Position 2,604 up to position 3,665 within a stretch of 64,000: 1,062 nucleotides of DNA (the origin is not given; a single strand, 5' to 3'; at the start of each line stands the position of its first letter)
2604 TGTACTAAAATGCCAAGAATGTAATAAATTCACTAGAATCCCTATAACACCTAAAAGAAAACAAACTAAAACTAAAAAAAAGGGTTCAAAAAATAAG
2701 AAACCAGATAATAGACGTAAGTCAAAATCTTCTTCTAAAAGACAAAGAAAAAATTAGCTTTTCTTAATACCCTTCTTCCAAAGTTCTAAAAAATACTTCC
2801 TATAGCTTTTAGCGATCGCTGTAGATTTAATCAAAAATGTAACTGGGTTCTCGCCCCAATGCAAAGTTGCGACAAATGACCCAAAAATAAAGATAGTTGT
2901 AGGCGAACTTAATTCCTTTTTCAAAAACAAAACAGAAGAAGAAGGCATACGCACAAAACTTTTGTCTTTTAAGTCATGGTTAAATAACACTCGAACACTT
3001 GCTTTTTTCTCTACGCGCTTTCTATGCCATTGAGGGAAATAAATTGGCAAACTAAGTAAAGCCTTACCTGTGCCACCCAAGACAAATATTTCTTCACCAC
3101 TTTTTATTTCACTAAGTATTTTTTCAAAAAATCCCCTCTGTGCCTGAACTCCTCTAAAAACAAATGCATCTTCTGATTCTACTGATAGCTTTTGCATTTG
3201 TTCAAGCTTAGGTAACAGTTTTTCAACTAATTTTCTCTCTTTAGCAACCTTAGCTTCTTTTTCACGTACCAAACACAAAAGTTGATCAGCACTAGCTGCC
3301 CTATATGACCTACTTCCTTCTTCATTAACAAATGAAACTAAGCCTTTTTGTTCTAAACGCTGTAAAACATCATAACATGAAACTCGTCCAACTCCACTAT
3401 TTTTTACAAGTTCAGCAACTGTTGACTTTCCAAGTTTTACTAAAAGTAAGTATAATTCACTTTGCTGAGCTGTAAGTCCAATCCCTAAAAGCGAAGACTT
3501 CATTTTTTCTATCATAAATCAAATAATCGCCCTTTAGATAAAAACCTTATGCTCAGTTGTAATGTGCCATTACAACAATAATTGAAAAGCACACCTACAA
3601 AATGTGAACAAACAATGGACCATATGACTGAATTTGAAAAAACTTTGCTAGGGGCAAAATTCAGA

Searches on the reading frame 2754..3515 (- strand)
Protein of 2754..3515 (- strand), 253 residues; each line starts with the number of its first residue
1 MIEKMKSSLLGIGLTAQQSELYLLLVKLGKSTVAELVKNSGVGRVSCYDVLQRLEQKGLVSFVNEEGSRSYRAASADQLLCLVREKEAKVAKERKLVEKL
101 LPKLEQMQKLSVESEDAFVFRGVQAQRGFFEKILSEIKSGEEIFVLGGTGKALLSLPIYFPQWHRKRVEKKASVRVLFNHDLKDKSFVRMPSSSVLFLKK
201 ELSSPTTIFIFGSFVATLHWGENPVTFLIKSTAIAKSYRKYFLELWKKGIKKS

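Call 10: search_protein_families(library=pfam, max_evalue=0.001, proteins=[window:2754-3515:-])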
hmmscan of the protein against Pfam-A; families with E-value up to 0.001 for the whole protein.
window:2754-3515:- (253 aa): 2 families
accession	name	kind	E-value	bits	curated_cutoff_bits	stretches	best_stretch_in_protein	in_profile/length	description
PF01978.25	TrmB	-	4e-14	52.7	25.6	1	12-75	4-66/68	Sugar-specific transcriptional regulator TrmB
PF13551.12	HTH_29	-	0.0002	21.9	28.1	1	23-78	5-62/64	Winged helix-turn helix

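Call 56: find_encoding_contigs(protein=window:2754-3515:-, flank=10000, max_places=3)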
Protein window:2754-3515:- (253 aa): 22 contigs read that carry it; 3 places shown.
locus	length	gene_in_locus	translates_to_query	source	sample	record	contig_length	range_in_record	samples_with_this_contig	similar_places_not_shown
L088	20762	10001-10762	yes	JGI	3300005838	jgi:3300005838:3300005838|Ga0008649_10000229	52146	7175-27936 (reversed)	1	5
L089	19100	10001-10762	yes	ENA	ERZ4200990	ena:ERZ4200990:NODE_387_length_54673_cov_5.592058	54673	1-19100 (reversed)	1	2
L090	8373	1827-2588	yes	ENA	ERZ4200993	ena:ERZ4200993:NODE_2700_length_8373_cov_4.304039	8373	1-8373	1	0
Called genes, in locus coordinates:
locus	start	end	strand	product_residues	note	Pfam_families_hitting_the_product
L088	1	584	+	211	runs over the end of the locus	-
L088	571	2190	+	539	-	-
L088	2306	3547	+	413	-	PF17244:CDC24_OB3 (faint), PF01336:tRNA_anti-codon (weak)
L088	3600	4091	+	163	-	PF04307:YdjM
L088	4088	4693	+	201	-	-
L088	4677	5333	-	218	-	PF09335:VTT_dom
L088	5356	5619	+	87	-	-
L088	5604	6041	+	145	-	-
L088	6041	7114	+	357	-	PF14520:HHH_5, PF00154:RecA_N, PF08423:Rad51, PF13481:AAA_25 (weak), PF06745:ATPase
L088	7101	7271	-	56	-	-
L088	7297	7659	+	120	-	PF01938:TRAM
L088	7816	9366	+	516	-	PF01326:PPDK_N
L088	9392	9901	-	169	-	-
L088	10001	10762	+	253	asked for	PF01978:TrmB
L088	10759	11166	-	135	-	PF04032:Rpr2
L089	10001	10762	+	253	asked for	PF01978:TrmB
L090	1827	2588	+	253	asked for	PF01978:TrmB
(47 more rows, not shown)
